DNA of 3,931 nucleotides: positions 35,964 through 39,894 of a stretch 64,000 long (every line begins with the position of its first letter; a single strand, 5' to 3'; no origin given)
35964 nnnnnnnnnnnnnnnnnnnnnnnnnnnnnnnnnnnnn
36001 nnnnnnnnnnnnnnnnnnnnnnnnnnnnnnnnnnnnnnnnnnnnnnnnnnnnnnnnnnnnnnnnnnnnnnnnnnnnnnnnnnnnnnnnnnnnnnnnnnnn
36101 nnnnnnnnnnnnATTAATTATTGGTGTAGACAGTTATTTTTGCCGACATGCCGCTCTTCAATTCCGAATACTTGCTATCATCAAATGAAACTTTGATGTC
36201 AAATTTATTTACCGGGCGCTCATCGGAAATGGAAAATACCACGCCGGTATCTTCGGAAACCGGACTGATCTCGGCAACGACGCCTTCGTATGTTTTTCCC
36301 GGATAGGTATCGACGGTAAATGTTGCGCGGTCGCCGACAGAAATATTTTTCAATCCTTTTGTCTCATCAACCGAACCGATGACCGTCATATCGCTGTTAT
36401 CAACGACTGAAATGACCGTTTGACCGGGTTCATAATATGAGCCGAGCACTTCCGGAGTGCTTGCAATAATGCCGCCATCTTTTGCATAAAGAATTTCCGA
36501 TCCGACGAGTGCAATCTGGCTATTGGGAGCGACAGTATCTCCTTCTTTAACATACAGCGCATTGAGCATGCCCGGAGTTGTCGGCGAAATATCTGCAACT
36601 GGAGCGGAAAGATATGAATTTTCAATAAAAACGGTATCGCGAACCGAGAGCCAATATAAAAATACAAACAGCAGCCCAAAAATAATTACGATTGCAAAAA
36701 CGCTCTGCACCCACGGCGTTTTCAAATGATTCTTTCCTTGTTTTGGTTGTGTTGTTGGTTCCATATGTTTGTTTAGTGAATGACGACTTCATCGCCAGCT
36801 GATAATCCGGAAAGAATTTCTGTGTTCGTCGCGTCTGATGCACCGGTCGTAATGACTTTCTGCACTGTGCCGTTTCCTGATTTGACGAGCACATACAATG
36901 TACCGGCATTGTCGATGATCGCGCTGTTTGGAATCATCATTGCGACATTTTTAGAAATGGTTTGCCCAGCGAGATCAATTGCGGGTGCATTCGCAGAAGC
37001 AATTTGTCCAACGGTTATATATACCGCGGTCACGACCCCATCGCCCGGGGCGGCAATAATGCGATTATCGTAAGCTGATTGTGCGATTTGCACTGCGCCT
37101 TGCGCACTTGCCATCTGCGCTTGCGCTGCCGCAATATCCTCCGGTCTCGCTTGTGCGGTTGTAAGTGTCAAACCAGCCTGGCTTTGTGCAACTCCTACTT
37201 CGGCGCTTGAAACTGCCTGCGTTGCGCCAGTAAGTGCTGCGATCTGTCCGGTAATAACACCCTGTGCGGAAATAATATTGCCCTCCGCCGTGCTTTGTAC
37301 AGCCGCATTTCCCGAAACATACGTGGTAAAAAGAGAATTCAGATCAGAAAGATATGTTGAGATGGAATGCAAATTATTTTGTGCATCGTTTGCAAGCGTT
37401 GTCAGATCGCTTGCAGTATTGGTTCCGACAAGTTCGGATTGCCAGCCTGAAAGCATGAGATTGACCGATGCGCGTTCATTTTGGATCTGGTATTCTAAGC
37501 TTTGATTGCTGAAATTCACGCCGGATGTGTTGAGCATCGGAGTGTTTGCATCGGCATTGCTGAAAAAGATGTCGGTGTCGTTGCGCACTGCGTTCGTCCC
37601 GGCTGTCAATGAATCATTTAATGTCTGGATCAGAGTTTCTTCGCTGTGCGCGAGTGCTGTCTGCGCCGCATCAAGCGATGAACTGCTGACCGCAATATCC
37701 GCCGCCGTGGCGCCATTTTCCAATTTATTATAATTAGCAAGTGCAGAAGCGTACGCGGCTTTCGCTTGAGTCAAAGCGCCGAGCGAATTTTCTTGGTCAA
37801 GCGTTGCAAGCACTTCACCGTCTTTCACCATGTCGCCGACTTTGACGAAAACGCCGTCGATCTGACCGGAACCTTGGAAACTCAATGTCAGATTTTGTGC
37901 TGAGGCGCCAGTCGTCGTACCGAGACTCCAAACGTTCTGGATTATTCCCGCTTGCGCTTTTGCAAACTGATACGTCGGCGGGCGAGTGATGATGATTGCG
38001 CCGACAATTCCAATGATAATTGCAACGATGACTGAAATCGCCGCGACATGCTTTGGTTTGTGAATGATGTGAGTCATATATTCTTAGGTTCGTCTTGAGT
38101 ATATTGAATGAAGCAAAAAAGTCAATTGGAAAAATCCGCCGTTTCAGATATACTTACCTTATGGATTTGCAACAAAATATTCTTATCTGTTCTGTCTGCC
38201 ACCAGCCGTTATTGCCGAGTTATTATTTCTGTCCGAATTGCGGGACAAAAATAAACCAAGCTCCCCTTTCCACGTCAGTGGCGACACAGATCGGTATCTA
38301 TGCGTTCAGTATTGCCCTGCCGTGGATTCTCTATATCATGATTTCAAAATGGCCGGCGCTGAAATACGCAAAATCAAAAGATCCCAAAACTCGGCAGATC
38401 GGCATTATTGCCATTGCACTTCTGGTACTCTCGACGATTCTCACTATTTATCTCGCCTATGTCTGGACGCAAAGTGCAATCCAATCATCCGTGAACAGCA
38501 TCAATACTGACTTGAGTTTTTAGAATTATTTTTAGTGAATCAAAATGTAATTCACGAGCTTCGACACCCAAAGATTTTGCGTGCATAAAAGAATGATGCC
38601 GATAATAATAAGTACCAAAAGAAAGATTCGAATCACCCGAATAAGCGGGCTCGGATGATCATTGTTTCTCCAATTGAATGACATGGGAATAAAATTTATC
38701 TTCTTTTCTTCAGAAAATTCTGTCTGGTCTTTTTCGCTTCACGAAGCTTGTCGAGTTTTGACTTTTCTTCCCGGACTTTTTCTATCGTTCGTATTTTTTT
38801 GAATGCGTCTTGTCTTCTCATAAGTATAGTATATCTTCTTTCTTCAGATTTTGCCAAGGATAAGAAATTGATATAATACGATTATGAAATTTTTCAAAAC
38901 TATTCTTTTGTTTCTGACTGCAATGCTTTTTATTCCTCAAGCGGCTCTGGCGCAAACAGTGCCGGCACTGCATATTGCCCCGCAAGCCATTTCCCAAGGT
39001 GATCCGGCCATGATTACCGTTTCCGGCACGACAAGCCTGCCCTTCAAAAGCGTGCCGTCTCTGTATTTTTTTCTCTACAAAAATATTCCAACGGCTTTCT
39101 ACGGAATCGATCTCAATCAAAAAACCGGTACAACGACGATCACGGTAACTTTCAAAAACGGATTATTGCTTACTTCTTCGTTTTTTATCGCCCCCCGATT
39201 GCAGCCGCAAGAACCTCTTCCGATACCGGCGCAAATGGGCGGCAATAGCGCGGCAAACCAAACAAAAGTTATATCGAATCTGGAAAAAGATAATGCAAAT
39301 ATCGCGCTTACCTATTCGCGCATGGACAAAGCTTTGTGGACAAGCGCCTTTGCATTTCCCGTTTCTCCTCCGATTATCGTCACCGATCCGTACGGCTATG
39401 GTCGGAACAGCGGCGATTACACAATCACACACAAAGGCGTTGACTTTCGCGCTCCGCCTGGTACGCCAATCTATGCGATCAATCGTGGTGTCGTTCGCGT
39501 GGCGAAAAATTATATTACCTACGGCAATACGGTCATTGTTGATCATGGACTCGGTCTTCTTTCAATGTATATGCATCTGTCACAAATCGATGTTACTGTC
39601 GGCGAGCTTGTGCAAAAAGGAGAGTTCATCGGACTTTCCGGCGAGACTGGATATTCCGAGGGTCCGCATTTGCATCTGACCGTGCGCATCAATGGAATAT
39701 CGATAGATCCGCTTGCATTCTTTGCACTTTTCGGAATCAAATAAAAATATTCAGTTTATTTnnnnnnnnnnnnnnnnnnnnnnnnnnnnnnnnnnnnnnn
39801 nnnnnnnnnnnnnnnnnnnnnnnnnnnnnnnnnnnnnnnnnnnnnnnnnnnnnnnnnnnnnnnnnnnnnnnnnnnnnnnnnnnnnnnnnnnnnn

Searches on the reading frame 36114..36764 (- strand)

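Call 37: search_protein_families(library=pfam, proteins=[window:36114-36764:-], max_evalue=0.001)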
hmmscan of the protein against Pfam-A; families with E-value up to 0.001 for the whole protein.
window:36114-36764:- (216 aa): 2 families
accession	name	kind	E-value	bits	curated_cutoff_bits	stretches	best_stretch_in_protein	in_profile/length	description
PF16576.10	HlyD_D23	-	6.2e-12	45.7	30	1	92-170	111-188/214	Barrel-sandwich domain of CusB or HlyD membrane-fusion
PF13437.12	HlyD_3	-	1.5e-09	39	22.2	1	96-177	6-87/106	HlyD family secretion protein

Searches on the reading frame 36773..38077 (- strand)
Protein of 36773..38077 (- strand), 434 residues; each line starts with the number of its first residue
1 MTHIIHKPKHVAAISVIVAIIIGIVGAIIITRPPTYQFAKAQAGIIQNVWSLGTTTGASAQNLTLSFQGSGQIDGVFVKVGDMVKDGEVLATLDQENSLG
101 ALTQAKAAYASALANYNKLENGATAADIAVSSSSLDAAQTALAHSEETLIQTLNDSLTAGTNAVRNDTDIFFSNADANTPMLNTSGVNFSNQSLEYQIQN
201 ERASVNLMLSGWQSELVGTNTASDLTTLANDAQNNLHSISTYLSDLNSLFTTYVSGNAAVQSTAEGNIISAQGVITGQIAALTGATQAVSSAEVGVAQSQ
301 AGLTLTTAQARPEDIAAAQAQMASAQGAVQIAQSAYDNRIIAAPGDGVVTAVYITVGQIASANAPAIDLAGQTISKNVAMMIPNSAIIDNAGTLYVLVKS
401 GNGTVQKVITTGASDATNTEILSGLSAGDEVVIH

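Call 37: search_protein_families(library=pfam, proteins=[window:36773-38077:-], max_evalue=0.001)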
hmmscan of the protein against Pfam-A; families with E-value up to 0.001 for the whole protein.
window:36773-38077:- (434 aa): 2 families
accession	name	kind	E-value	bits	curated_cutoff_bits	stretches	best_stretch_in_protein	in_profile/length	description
PF13533.13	Biotin_lipoyl_2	-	3e-09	36.9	29.8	1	64-94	2-32/32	Biotin-lipoyl like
PF00364.28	Biotin_lipoyl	-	0.00052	20.2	22.1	0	68-93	48-73/73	Biotin-requiring enzyme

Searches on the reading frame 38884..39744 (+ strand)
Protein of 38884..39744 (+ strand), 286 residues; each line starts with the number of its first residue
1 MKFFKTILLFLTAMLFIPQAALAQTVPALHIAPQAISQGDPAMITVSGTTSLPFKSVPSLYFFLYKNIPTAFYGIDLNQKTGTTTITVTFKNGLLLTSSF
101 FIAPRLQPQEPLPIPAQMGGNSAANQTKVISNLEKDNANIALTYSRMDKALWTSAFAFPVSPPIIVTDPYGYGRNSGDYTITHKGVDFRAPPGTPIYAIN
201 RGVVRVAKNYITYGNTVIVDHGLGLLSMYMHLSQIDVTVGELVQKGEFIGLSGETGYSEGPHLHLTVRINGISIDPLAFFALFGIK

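Call 71: search_protein_families(library=pfam, proteins=[window:38884-39744:+], max_evalue=0.0001)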
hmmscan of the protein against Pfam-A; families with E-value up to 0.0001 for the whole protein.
window:38884-39744:+ (286 aa): 1 family
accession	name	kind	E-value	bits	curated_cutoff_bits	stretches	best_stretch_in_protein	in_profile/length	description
PF01551.29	Peptidase_M23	-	7.8e-32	109.8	28.7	1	182-276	2-96/96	Peptidase family M23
